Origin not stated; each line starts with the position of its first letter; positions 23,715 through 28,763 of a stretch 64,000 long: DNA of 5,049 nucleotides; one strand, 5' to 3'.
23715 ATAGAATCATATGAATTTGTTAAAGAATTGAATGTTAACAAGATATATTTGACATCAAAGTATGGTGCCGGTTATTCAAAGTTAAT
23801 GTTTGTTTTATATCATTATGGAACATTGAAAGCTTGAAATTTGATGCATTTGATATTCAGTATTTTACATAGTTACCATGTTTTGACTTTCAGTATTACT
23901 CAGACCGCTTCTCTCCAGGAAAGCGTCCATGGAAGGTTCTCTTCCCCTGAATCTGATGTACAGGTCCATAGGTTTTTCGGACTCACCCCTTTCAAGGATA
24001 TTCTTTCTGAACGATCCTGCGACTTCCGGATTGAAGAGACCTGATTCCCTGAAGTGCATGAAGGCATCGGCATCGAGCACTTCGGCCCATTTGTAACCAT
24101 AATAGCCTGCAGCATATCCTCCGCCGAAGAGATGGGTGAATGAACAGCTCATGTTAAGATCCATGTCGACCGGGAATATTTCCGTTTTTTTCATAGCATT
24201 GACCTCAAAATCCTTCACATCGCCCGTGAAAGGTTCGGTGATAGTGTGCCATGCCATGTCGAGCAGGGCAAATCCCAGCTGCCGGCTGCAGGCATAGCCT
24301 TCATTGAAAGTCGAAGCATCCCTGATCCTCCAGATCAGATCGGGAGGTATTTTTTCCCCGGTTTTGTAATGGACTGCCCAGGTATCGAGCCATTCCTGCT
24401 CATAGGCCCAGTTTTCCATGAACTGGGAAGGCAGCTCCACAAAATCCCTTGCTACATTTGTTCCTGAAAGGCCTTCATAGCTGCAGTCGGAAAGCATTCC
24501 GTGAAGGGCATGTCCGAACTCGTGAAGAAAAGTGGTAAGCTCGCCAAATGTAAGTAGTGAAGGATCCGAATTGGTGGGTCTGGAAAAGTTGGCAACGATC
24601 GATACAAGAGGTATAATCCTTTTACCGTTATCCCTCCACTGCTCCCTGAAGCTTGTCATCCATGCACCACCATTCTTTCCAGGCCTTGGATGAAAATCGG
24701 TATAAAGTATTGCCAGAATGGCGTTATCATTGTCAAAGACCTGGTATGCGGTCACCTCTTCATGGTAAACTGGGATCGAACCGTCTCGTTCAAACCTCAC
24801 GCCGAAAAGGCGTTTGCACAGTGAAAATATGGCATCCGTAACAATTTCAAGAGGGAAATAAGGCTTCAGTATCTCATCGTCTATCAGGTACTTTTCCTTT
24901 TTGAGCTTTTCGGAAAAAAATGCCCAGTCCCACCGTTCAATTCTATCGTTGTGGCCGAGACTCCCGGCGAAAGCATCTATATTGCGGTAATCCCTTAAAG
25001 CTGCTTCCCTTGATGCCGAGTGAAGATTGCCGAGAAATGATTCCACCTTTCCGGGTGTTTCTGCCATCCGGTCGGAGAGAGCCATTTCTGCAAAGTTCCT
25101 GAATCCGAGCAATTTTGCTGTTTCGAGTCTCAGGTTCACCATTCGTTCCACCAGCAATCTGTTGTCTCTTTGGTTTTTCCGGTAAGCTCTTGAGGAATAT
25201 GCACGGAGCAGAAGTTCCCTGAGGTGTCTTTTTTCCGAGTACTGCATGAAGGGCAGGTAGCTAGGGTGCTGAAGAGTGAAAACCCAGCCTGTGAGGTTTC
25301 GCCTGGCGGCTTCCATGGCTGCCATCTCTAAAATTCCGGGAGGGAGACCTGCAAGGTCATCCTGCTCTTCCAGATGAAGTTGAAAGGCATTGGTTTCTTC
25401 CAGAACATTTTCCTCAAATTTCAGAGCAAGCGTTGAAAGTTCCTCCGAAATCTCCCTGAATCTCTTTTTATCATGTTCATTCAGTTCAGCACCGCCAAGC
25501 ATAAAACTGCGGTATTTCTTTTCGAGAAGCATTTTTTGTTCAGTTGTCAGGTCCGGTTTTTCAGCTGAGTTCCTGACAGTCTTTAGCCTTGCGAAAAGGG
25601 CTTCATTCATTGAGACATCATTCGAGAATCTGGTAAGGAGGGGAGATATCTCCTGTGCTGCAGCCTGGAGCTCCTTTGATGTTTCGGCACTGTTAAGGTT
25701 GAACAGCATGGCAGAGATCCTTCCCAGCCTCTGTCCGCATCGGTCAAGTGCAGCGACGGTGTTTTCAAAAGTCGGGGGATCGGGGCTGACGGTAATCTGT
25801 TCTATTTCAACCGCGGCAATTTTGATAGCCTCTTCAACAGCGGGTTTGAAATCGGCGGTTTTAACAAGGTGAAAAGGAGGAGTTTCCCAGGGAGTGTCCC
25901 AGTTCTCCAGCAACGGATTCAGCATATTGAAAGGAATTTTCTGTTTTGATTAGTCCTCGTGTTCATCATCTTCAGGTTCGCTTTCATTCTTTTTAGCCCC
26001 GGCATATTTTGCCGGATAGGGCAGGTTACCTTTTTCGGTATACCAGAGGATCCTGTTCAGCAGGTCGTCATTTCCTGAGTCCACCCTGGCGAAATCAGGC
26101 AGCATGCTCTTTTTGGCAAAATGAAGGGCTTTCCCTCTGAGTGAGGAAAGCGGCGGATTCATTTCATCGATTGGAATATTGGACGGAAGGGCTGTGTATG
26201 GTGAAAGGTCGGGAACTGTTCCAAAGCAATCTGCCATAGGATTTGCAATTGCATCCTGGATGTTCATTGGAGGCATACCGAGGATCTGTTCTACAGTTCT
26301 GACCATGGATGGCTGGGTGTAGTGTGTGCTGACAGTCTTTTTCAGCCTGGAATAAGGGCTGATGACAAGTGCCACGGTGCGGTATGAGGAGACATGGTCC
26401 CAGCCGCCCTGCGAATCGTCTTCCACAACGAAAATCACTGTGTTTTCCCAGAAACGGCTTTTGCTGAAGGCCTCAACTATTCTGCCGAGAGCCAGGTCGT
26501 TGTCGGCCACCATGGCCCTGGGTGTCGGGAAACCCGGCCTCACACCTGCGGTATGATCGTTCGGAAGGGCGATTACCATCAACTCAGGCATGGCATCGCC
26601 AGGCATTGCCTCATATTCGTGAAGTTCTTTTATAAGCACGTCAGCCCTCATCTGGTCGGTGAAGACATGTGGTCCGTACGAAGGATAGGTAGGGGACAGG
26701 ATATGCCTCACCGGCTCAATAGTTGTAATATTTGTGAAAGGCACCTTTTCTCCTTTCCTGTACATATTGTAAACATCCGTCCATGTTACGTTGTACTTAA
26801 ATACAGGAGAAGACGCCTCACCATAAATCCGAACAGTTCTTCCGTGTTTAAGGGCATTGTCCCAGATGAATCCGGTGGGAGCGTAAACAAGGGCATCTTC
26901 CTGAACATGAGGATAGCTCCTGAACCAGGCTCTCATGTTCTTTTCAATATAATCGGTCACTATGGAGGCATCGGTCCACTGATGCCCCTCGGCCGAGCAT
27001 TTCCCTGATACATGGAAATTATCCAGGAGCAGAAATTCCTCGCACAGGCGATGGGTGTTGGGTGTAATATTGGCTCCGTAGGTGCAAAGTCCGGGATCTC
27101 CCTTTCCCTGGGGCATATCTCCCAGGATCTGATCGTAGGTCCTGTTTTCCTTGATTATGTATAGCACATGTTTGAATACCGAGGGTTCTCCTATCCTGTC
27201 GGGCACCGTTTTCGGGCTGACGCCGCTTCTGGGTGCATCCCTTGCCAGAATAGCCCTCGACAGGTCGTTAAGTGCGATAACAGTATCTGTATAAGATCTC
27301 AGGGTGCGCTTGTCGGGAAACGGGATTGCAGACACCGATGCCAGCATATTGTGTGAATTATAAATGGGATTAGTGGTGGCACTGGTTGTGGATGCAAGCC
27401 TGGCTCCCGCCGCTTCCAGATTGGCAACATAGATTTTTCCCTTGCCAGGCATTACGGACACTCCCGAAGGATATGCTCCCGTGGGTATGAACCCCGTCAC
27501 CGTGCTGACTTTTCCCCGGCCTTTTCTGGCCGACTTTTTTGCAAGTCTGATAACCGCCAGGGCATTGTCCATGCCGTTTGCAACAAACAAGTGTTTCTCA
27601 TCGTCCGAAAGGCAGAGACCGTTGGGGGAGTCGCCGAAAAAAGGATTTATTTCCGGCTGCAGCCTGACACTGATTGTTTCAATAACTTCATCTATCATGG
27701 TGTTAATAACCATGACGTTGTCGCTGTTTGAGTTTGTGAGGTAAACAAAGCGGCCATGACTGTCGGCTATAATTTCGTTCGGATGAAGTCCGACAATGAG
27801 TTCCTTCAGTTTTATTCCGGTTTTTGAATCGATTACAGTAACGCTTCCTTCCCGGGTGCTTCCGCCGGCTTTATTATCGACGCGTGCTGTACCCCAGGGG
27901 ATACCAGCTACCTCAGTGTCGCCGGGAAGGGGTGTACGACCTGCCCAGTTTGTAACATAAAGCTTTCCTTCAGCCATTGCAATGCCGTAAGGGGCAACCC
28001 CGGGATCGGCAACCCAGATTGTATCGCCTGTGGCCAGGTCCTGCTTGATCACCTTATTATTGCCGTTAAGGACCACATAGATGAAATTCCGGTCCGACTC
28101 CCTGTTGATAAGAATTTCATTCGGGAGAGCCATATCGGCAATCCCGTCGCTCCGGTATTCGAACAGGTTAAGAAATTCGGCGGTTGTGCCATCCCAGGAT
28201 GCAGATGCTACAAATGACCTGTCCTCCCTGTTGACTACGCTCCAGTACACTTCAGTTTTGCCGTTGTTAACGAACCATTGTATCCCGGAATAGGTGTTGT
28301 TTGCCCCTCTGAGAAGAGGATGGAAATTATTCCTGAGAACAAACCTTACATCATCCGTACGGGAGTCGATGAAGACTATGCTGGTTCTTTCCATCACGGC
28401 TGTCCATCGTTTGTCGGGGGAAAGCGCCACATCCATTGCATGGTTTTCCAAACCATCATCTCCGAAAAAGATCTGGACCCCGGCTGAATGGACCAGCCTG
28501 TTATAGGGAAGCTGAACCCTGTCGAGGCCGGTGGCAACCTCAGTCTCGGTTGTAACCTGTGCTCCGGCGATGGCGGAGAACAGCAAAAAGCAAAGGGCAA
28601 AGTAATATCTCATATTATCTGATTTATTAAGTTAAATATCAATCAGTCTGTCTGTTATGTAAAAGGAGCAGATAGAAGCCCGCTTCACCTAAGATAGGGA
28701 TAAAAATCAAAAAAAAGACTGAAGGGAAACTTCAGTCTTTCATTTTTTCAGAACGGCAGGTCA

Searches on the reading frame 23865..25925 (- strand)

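Call 16: search_protein_families(library=pfam, proteins=[window:23865-25925:-], max_evalue=0.00001)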
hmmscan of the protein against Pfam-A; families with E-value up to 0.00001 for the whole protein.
window:23865-25925:- (686 aa): 2 families
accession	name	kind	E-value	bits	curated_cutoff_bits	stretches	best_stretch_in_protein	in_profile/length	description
PF01432.26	Peptidase_M3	-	6.4e-128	428.4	27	1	226-674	1-456/457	Peptidase family M3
PF19310.4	TOP_N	-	3.9e-10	40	27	1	50-152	20-122/123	Neurolysin/Thimet oligopeptidase, N-terminal domain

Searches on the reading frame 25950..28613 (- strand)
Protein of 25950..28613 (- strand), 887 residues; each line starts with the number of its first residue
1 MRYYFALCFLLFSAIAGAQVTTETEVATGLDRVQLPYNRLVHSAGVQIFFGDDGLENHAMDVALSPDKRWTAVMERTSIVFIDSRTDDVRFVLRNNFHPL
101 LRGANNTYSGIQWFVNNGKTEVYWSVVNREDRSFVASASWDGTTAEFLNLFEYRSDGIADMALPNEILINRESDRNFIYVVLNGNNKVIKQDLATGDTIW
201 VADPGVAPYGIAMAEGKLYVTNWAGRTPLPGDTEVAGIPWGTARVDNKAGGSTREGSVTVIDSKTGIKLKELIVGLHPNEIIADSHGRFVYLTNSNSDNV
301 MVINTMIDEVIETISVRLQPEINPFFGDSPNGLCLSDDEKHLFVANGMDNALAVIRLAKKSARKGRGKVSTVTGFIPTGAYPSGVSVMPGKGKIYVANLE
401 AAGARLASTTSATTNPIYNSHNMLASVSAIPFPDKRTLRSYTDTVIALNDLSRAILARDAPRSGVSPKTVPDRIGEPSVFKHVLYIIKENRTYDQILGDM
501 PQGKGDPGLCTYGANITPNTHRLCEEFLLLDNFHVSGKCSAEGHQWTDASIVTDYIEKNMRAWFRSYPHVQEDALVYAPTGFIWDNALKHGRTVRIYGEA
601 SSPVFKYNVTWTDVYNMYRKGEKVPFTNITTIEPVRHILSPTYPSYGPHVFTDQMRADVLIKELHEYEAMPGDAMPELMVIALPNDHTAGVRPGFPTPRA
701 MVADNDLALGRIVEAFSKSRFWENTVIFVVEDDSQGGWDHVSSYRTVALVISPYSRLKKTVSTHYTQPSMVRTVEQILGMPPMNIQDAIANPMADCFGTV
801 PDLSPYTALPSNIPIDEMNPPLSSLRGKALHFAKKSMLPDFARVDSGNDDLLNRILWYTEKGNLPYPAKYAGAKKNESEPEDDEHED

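Call 16: search_protein_families(library=pfam, proteins=[window:25950-28613:-], max_evalue=0.00001)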
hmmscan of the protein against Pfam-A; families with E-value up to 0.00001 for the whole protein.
window:25950-28613:- (887 aa): 1 family
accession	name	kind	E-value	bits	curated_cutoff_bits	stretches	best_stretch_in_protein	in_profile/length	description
PF04185.19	Phosphoesterase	-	1.1e-10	41.6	23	1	700-780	256-355/356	Phosphoesterase family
